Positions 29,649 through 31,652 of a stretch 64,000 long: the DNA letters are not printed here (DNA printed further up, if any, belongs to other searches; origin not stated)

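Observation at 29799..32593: B12-binding radical SAM enzyme translationally coupled to a patatin-like phospholipase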

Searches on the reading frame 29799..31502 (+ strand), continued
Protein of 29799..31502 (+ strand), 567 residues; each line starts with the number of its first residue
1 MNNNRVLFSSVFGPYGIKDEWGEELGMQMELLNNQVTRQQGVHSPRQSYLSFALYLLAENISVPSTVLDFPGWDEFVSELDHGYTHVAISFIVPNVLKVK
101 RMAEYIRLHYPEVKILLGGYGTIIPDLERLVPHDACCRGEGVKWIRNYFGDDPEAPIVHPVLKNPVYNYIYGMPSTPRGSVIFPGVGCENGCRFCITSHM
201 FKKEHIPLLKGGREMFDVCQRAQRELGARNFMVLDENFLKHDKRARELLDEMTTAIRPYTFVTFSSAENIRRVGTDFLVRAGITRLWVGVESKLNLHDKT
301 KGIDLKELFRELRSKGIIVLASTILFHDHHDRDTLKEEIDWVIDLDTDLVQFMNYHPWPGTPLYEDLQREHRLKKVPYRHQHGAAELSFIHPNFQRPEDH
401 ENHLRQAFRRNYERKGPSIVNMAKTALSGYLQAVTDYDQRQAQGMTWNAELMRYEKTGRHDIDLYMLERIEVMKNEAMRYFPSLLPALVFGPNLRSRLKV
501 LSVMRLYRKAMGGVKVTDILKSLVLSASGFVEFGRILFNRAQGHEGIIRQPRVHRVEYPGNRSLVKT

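Call 27: find_related_loci(query=window:29799-31499:+, collection=metagenome_contigs, flank=6000)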
Query window:29799-31499:+ (567 aa) in metagenome_contigs; peptide patterns used: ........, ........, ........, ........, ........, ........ (x = any residue, [..] = any of these).
22 stretches matched a pattern; 3 encode a relative of the query (tblastn E <= 1e-3); 3 distinct loci.
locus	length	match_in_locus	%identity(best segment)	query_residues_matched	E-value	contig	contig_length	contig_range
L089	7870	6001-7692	85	1-564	0e+0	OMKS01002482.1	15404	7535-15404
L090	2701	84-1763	78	1-560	0e+0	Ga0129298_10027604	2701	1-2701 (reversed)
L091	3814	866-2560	77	1-565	0e+0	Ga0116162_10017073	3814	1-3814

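Call 28: find_encoding_contigs(protein=P0009, flank=5000, max_places=1)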
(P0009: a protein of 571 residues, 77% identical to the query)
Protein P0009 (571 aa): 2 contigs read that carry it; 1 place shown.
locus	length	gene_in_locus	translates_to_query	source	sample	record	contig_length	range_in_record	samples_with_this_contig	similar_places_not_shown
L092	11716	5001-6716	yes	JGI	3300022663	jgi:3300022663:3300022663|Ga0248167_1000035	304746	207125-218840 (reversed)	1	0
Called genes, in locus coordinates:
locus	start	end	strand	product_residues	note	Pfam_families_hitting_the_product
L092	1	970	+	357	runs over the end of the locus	PF12625:Arabinose_bd, PF12833:HTH_18, PF00165:HTH_AraC (weak)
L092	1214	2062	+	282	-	PF12849:PBP_like_2, PF13531:SBP_bac_11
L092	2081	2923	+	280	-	PF12849:PBP_like_2, PF13531:SBP_bac_11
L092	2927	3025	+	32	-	-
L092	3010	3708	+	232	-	PF00528:BPD_transp_1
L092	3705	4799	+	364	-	PF00005:ABC_tran, PF13304:AAA_21 (weak), PF08402:TOBE_2, PF03459:TOBE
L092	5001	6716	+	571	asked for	PF04055:Radical_SAM (weak)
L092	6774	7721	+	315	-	PF04892:VanZ-LLP1 (weak)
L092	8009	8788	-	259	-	PF11924:IAT_beta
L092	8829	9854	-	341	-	-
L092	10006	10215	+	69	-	PF20095:DUF6485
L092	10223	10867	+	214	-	PF01135:PCMT, PF13847:Methyltransf_31 (weak), PF08241:Methyltransf_11 (faint), PF13649:Methyltransf_25 (weak)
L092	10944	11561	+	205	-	PF00117:GATase, PF07685:GATase_3 (weak)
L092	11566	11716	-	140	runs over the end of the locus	-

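Call 29: find_encoding_contigs(protein=P0010, flank=5000, max_places=1)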
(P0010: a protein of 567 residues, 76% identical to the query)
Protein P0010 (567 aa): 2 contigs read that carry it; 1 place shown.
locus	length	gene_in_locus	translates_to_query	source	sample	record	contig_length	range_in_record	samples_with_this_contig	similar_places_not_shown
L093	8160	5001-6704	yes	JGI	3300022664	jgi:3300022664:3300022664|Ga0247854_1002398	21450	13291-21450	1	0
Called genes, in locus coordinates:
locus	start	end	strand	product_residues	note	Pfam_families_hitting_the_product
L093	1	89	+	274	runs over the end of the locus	PF13833:EF-hand_8 (faint), PF23564:EF-hand_FSTL1 (faint), PF00036:EF-hand_1 (faint), PF13202:EF-hand_5 (faint), PF13405:EF-hand_6 (faint), PF13499:EF-hand_7 (weak)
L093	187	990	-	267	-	PF00378:ECH_1, PF16113:ECH_2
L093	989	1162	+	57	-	-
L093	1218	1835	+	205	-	PF00583:Acetyltransf_1, PF13508:Acetyltransf_7, PF13673:Acetyltransf_10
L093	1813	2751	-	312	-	PF01522:Polysacc_deac_1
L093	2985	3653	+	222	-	PF01553:Acyltransferase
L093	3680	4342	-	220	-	-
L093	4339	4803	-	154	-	PF14539:DUF4442, PF03061:4HBT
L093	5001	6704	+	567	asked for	PF04055:Radical_SAM (weak)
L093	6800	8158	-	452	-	?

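Call 30: find_encoding_contigs(protein=P0012, flank=5000, max_places=1)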
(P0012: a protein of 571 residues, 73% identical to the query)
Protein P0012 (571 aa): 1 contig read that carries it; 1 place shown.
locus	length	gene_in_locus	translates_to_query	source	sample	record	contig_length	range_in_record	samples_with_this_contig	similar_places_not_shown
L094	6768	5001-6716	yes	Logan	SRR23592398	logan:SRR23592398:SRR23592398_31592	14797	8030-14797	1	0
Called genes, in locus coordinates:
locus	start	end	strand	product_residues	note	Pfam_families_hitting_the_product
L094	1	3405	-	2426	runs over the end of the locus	PF00069:Pkinase, PF07714:PK_Tyr_Ser-Thr, PF13191:AAA_16, PF01590:GAF, PF13185:GAF_2, PF00989:PAS, PF08447:PAS_3, PF13426:PAS_9, +10 more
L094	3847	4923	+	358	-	PF01734:Patatin (weak)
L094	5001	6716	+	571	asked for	PF04055:Radical_SAM (faint)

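Call 31: find_encoding_contigs(protein=P0003, flank=5000, max_places=1)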
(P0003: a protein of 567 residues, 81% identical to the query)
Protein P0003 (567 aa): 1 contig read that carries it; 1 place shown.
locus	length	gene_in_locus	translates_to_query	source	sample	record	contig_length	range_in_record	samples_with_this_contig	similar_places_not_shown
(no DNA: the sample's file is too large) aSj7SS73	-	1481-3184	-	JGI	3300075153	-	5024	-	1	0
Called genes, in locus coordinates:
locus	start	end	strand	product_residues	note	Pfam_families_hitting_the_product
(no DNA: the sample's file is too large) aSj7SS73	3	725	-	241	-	?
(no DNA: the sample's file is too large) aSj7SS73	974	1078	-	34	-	-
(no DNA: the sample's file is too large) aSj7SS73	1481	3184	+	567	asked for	PF04055:Radical_SAM (weak)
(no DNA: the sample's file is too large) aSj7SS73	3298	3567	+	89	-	PF12840:HTH_20 (weak)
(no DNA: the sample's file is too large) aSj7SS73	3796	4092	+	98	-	PF18917:LiaI-LiaF-like_TM1 (faint)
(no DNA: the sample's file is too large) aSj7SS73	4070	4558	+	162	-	PF03061:4HBT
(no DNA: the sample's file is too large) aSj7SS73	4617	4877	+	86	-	-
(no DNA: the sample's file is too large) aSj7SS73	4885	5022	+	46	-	?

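Call 40: predict_structure(alignment_id=A1)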
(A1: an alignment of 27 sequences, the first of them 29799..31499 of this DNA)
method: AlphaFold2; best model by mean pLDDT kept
length: 567 residues; sequences in the alignment: 27
mean_pLDDT: 82.5   pTM: 0.85
mean pLDDT of the five models: 82.5, 82.1, 81.8, 77.6, 77.2
residues with pLDDT >= 90: 267; 70-90: 201; 50-70: 53; < 50: 46
segments of 3 or more residues with pLDDT < 50: 14-48, 382-390
pLDDT, mean of each block of 10 residues (from residue 1): 82 40 32 40 47 90 92 90 95 82 96 94 88 93 94 92 74 79 86 78 88 94 93 88 92 97 90 95 91 67 90 96 74 85 88 69 80 62 42 65 76 84 96 97 93 88 95 94 91 91 95 88 92 81 64 86 79
secondary structure, 60 per line:
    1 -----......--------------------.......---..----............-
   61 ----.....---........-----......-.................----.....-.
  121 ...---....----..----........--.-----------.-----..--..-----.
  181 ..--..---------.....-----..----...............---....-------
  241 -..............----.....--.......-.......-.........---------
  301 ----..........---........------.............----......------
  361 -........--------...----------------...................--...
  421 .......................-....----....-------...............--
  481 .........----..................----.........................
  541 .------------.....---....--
elements in order: E6-11 H32-38 H48-59 E65-69 H73-80 E86-91 H93-109 E114-118 H120-123 H127-130 H141-148 E180-182 H196-200 H212-226 E230-233 H242-255 E260-264 H267-273 H275-281 E283-291 H305-314 E318-325 H332-344 E349-354 H362-369 H397-415 H418-443 E445-448 E453-456 H464-478 H481-489 H494-511 H516-541 E554-558

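Call 43: search_protein_families(library=pfam, alignment_id=A3, max_evalue=0.001)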
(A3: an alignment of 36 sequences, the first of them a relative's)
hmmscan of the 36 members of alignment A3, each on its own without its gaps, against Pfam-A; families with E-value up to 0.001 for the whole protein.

A. member 1, L004:9743-10594:+ (284 aa): 1 family
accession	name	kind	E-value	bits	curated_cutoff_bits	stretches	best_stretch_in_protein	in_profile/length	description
PF01734.28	Patatin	-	8e-22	78.8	27.7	1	10-213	1-189/191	Patatin-like phospholipase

B. families by the number of members that match (of 36 scanned): 45 families (the first 25 are shown)
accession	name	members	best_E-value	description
PF01734.28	Patatin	7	5e-25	Patatin-like phospholipase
PF00440.29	TetR_N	5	5.8e-20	Bacterial regulatory proteins, tetR family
PF19890.4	DUF6363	3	0.00019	Domain of unknown function (DUF6363)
PF00330.25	Aconitase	1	3.1e-174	Aconitase family (aconitate hydratase)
PF00232.24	Glyco_hydro_1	1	3.5e-96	Glycosyl hydrolase family 1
PF00171.27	Aldedh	1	1.4e-84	Aldehyde dehydrogenase family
PF00723.27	Glyco_hydro_15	1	5.4e-61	Glycosyl hydrolases family 15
PF01869.26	BcrAD_BadFG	1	1.4e-53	BadF/BadG/BcrA/BcrD ATPase family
PF00884.28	Sulfatase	1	1.2e-41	Sulfatase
PF01554.23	MatE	1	1.1e-39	MatE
PF09989.15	DUF2229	1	4.5e-37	CoA enzyme activase uncharacterised domain (DUF2229)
PF03006.26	HlyIII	1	8.5e-37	Haemolysin-III related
PF08859.16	DGC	1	1.9e-36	DGC domain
PF05139.19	Erythro_esteras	1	4.5e-30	Erythromycin esterase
PF07568.18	HisKA_2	1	3.6e-20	Histidine kinase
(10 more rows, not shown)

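Call 44: fold_search(model_id=the predicted structure, library=pdb)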
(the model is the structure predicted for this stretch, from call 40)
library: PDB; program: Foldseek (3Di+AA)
matches with E <= 10: 1056; with E <= 0.001: 35
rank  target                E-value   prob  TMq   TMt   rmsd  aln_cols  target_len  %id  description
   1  9n1d                  2.3e-11  1.00  0.43  0.40  18.9       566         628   16  Crystal structure of CysS from Corallococcus sp. CA054B with 5'-deoxyadenosine and methionine bound (released 2026-01-28)
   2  9n1c                  1.3e-10  1.00  0.46  0.43  16.9       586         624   15  Crystal structure of CysS from Corallococcus sp. CA054B with 5'-deoxyadenosine, methionine, and pantetheinylated 3-ethox (released 2026-01-28)
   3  9n1b                  1.7e-10  1.00  0.46  0.42  17.5       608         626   15  Crystal structure of CysS from Corallococcus sp. CA054B with 5'-deoxyadenosine, methionine, and pantetheinylated 3-metho (released 2026-01-28)
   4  6fd2_A                3.8e-10  1.00  0.48  0.58   8.5       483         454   15  Radical SAM 1,2-diol dehydratase AprD4 in complex with its substrate paromamine (released 2018-01-17)
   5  9ccb                  5.6e-10  1.00  0.40  0.52  13.7       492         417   16  X-ray crystal structure of methyl-coenzyme M reductase glutamine methylase (MgmA) from Methanothermobacter marburgensis  (released 2025-01-01)
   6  6wte_B                8.1e-10  1.00  0.47  0.50  10.1       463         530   14  Structure of radical S-adenosylmethionine methyltransferase, TsrM, from Kitasatospora setae with cobalamin and [4Fe-4S (released 2020-12-23)
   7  6fd2_B                8.1e-10  1.00  0.49  0.59   8.4       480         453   14  Radical SAM 1,2-diol dehydratase AprD4 in complex with its substrate paromamine (released 2018-01-17)
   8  6wte_A                1.3e-09  1.00  0.47  0.47  11.4       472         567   14  Structure of radical S-adenosylmethionine methyltransferase, TsrM, from Kitasatospora setae with cobalamin and [4Fe-4S (released 2020-12-23)
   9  6wtf_A                5.8e-09  1.00  0.45  0.46  11.1       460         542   14  Structure of radical S-adenosylmethionine methyltransferase, TsrM, from Kitasatospora setae with tryptophan substrate  (released 2020-12-23)
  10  7mjz                  1.9e-07  1.00  0.42  0.53   8.5       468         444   10  The structure of MiaB with pentasulfide bridge (released 2021-09-15)
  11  7kdx_B                4.1e-07  1.00  0.41  0.35  22.7       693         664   14  Crystal structure of Streptomyces tokunonesis TokK with hydroxycobalamin, 5'-deoxyadenosine, and methionine (released 2022-01-12)
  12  9a6d_A                5.4e-07  1.00  0.42  0.52   8.5       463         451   12  Integrative model of MTAB-YVFG by crosslinking MS and deep learning (released 2024-09-18)
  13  7kdy_A                5.4e-07  1.00  0.42  0.37  20.9       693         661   14  Crystal structure of Streptomyces tokunonesis TokK with hydroxycobalamin, 5'-deoxyadenosine, methionine, and (2R)-pant (released 2022-01-12)
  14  7kdy_B                6.0e-07  1.00  0.41  0.36  21.2       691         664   14  Crystal structure of Streptomyces tokunonesis TokK with hydroxycobalamin, 5'-deoxyadenosine, methionine, and (2R)-pant (released 2022-01-12)
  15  7kdx_A                1.0e-06  1.00  0.41  0.36  22.8       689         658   14  Crystal structure of Streptomyces tokunonesis TokK with hydroxycobalamin, 5'-deoxyadenosine, and methionine (released 2022-01-12)
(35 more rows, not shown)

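Call 45: search_protein_families(library=pfam, proteins=[L019:4314-5306:+, L019:7129-7740:+, L022:11822-12478:+, L009:4956-6353:+, L050:4536-6017:+, L025:5734-7191:+, L075:11631-13070:+, L069:11586-12353:+, L045:11724-13547:+, L010:8042-9859:+], max_evalue=0.001)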
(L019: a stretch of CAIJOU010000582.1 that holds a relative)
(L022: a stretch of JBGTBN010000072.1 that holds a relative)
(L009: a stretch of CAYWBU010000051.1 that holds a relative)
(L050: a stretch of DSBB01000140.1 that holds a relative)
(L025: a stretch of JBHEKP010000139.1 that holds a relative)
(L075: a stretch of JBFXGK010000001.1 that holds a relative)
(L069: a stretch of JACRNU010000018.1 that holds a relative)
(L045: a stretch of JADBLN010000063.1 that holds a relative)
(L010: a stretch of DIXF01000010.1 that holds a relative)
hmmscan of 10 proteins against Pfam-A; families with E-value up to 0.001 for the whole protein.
L019:4314-5306:+ (331 aa): 1 family
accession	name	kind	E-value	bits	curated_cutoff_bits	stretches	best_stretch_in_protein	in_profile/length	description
PF00440.29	TetR_N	-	2.8e-17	62.7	24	1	129-174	1-46/47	Bacterial regulatory proteins, tetR family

L019:7129-7740:+ (204 aa): 1 family
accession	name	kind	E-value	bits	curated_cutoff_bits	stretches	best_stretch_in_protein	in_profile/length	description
PF00293.34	NUDIX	-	3.5e-07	30.7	21.1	1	66-179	4-122/134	NUDIX domain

L022:11822-12478:+ (219 aa): 1 family
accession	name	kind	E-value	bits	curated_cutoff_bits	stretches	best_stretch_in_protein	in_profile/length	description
PF04055.27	Radical_SAM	-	5.3e-13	49.9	29.5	1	35-123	5-100/166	Radical SAM superfamily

L009:4956-6353:+ (466 aa): 1 family
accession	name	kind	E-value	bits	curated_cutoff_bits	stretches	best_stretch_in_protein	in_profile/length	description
PF01554.23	MatE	-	1.1e-39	136.1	24.9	2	39-200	1-161/161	MatE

L050:4536-6017:+ (494 aa): 1 family
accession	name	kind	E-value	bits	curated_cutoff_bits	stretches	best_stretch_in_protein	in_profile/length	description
PF06074.18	Portal_Mu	-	0.00082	19.2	23.9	0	184-327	49-187/336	Portal protein of Mu bacteriophage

L025:5734-7191:+ (486 aa): 3 families
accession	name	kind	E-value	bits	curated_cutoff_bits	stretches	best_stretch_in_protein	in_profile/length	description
PF00884.28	Sulfatase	-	1.2e-41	143.4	25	1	43-358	1-300/301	Sulfatase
PF01663.27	Phosphodiest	-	1.7e-06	28.3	23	1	61-308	17-220/342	Type I phosphodiesterase / nucleotide pyrophosphatase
PF16347.10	SGSH_C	-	5.1e-05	23.9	29.3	1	322-386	16-79/154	N-sulphoglucosamine sulphohydrolase, C-terminal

L075:11631-13070:+ (480 aa): 1 family
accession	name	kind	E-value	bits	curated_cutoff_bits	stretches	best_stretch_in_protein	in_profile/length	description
PF00330.25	Aconitase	-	3.1e-174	580.7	28.7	1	19-469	1-463/463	Aconitase family (aconitate hydratase)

L069:11586-12353:+ (256 aa): 0 families

L045:11724-13547:+ (608 aa): 1 family
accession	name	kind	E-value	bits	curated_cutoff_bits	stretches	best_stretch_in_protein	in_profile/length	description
PF05139.19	Erythro_esteras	-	4.5e-30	106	26.4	1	257-594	2-354/358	Erythromycin esterase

L010:8042-9859:+ (606 aa): 2 families
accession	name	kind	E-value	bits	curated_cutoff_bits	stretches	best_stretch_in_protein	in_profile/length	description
PF00723.27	Glyco_hydro_15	-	5.4e-61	207.2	22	1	229-595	3-427/427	Glycosyl hydrolases family 15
PF19291.4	TREH_N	-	2e-18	66.9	23.1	1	5-189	14-189/211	Trehalase-like, N-terminal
